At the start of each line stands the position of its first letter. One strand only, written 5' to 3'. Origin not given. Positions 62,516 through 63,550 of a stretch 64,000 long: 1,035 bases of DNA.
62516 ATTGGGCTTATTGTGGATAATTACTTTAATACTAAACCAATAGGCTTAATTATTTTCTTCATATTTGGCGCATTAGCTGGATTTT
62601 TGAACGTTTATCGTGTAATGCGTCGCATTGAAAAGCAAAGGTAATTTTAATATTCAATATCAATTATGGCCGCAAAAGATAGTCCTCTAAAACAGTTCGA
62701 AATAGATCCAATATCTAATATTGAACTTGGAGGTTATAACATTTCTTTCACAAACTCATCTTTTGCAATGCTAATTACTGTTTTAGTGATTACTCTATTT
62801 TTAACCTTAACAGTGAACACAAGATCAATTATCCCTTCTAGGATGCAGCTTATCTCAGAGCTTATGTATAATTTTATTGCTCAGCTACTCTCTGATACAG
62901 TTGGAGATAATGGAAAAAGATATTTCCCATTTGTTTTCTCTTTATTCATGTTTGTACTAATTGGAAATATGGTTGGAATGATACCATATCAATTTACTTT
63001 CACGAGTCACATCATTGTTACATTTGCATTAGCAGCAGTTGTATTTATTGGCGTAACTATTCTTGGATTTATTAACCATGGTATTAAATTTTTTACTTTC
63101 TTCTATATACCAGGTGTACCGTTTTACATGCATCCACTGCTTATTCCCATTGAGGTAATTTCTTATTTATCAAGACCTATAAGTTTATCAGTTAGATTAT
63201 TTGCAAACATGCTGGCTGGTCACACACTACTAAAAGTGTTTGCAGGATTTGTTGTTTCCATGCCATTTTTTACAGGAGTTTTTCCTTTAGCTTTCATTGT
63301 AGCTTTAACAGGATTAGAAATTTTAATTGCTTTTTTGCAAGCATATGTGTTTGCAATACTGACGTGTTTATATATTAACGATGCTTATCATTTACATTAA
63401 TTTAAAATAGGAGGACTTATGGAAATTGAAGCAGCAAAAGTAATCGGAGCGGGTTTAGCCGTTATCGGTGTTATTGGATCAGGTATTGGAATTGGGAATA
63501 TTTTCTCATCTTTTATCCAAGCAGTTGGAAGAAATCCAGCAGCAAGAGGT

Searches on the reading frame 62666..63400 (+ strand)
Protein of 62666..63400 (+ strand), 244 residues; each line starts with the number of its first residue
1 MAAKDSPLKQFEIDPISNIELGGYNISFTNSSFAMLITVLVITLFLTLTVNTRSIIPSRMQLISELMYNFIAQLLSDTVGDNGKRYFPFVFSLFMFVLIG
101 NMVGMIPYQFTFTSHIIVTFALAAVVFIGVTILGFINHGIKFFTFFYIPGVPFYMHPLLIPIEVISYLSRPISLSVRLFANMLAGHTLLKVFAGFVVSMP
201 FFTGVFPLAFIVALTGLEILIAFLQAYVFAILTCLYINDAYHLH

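Call 83: search_protein_families(library=pfam, proteins=[window:62666-63400:+], max_evalue=0.0001)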
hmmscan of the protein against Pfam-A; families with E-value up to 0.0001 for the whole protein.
window:62666-63400:+ (244 aa): 1 family
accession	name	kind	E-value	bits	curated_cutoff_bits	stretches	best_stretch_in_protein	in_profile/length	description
PF00119.25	ATP-synt_A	-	7.5e-63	212.7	33.9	1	33-238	2-217/217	ATP synthase A chain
